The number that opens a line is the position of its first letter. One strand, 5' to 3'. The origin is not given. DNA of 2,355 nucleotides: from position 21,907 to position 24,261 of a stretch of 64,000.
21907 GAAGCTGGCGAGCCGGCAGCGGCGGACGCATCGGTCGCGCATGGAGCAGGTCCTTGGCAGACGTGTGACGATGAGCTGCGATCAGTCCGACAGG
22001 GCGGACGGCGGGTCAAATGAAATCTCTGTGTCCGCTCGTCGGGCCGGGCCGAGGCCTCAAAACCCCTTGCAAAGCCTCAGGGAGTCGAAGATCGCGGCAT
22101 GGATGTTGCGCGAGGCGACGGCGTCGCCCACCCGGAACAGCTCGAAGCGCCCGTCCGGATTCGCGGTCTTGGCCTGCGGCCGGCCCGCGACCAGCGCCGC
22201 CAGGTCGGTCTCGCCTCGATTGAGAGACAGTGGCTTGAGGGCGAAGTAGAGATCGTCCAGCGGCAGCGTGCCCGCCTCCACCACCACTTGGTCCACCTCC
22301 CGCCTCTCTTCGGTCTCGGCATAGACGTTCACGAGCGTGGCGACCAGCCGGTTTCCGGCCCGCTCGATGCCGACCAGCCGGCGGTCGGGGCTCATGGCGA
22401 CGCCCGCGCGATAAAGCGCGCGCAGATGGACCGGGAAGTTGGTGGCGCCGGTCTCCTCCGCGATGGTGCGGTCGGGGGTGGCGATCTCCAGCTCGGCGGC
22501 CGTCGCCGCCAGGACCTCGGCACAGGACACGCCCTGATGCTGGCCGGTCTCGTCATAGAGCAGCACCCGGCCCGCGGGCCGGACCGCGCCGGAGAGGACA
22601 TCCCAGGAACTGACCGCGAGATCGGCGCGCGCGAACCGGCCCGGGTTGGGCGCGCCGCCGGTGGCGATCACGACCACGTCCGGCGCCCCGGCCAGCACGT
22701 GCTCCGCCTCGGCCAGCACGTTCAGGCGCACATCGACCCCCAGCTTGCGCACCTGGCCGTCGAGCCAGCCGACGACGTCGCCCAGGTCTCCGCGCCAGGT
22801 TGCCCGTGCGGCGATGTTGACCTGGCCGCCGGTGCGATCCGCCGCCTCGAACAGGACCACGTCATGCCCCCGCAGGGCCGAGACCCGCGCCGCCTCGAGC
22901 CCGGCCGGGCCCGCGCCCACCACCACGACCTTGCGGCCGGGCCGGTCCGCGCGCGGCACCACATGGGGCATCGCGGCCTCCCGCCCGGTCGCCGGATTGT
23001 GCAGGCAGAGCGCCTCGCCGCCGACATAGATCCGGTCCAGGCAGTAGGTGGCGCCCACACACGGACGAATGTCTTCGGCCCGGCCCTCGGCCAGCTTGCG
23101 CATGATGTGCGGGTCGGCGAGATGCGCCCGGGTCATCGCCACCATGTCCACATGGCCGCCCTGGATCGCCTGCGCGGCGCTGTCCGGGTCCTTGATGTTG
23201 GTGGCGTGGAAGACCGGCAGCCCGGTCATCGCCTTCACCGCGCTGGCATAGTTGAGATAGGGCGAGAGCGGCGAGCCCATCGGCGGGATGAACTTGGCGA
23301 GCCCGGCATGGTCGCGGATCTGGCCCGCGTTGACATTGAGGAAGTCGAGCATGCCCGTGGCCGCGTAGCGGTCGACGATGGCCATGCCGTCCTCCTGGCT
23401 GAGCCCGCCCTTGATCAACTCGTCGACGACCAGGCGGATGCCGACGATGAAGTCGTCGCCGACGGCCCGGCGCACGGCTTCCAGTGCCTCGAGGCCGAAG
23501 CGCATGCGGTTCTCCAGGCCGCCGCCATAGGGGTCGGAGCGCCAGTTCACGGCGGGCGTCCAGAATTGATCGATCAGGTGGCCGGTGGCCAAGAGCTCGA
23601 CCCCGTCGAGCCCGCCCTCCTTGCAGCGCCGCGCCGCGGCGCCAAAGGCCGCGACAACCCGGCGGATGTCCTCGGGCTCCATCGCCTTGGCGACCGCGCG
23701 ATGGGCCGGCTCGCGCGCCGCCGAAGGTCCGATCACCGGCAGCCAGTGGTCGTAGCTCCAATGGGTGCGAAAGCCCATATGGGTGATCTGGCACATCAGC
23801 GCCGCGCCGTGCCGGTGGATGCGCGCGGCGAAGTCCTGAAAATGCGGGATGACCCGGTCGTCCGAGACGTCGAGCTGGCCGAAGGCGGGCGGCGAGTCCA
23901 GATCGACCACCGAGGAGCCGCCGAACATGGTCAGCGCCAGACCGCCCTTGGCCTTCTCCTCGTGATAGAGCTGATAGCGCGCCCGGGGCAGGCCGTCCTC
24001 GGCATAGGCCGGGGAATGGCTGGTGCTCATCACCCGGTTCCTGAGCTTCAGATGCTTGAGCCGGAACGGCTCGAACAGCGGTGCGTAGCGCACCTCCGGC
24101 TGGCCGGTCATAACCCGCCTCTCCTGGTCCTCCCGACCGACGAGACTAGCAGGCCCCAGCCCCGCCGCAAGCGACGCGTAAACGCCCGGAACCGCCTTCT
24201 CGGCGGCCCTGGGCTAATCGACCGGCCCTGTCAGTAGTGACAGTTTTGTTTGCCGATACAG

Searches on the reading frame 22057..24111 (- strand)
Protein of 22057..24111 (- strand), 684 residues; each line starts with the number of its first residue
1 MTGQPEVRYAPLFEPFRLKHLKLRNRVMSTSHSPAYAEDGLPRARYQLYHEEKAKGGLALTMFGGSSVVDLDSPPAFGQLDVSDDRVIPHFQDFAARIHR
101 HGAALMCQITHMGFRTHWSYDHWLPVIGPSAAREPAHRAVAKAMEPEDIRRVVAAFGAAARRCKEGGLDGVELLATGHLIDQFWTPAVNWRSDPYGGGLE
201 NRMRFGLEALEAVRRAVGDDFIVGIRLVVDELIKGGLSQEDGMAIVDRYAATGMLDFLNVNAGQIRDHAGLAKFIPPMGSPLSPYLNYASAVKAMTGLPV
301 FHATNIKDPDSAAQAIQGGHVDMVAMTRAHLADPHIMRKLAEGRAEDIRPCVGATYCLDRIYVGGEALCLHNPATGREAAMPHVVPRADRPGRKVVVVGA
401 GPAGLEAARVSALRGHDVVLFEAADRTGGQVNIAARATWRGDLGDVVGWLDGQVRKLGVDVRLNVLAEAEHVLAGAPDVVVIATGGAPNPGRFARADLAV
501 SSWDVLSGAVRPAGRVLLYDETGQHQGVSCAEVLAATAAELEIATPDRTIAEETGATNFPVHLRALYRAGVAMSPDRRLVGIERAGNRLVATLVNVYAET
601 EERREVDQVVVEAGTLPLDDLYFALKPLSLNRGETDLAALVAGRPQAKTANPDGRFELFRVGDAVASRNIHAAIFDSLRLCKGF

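Call 13: search_protein_families(library=pfam, proteins=[window:22057-24111:-])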
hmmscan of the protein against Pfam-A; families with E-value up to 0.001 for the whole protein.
window:22057-24111:- (684 aa): 8 families
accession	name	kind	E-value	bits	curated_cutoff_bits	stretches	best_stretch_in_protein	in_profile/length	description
PF00724.26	Oxidored_FMN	-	8.9e-56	190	27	1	12-346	2-341/342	NADH:flavin oxidoreductase / NADH oxidase family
PF07992.20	Pyr_redox_2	-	1.6e-07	31.5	26.1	1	394-485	2-108/291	Pyridine nucleotide-disulphide oxidoreductase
PF13450.12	NAD_binding_8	-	3e-07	31.1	21.9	1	397-433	1-37/68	NAD(P)-binding Rossmann-like domain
PF12831.13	FAD_oxidored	-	8.8e-06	25.7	27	1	395-441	2-48/416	FAD dependent oxidoreductase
PF03486.20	HI0933_like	-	1.5e-05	25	50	1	394-434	2-42/244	HI0933-like protein Rossmann domain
PF00070.33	Pyr_redox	-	0.00013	22.8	22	0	394-430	1-37/82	Pyridine nucleotide-disulphide oxidoreductase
PF00890.30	FAD_binding_2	-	0.00018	21.3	20.4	1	395-434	2-41/414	FAD binding domain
PF01134.28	GIDA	-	0.00018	21.1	22.1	1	394-428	1-35/391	Glucose inhibited division protein A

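Call 14: search_protein_families(library=ncbifam, proteins=[window:22057-24111:-])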
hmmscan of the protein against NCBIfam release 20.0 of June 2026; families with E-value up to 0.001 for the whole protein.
window:22057-24111:- (684 aa): 38 families (the best 25 are shown)
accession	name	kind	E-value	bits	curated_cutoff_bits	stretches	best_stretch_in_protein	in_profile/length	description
TIGR03997.1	mycofact_OYE_2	equivalog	3.7e-156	521.2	793.15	1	12-626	2-613/645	mycofactocin system FadH/OYE family oxidoreductase 2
NF041087.1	bile_acid_BaiCD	equivalog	9.1e-92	308.2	825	1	9-615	1-597/642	bile acid Fe-S flavoenzyme BaiCD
NF045599.1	bili_reduct_long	exception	2.2e-87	293.8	750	1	12-615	1-599/641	bilirubin reductase, long form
TIGR03996.1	mycofact_OYE_1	hypoth_equivalog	1e-65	222.5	627.9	1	22-620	12-602/633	mycofactocin system FadH/OYE family oxidoreductase 1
NF045592.1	bili_reduct_N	equivalog_domain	8.5e-45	153.4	425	1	12-370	2-361/363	bilirubin reductase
NF006101.0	PRK08255.1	equivalog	1.1e-44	152.8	1078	1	8-337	395-727/768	bifunctional salicylyl-CoA 5-hydroxylase/oxidoreductase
NF010047.0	PRK13523.1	equivalog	4.8e-33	114.6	431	1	12-348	5-328/339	NADPH dehydrogenase NamA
NF007899.0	PRK10605.1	subfamily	8.3e-21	74.6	403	1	12-342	6-339/365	N-ethylmaleimide reductase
NF009410.0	PRK12771.1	subfamily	7.4e-10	38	516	1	386-432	132-178/566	NAD(P)-binding protein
TIGR01316.1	gltA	equivalog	4.8e-09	35.5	471.75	1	386-485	127-227/449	NADPH-dependent glutamate synthase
NF009454.0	PRK12814.1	equivalog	1.1e-08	33.9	916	1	379-433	180-234/657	putative NADPH-dependent glutamate synthase small subunit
TIGR01317.1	GOGAT_sm_gam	subfamily_domain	1.5e-08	33.9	447.7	1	386-432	137-183/485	glutamate synthase small subunit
NF005560.0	PRK07233.1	equivalog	3.5e-07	29.4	252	1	394-432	2-40/435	hypothetical protein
NF009414.0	PRK12778.1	equivalog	6.3e-07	28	1103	1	383-433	422-472/752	bifunctional dihydroorotate dehydrogenase B NAD binding subunit/NADPH-dependent glutamate synthase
NF009409.0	PRK12770.1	subfamily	1.5e-06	27.5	343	1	389-431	15-57/360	putative glutamate synthase subunit beta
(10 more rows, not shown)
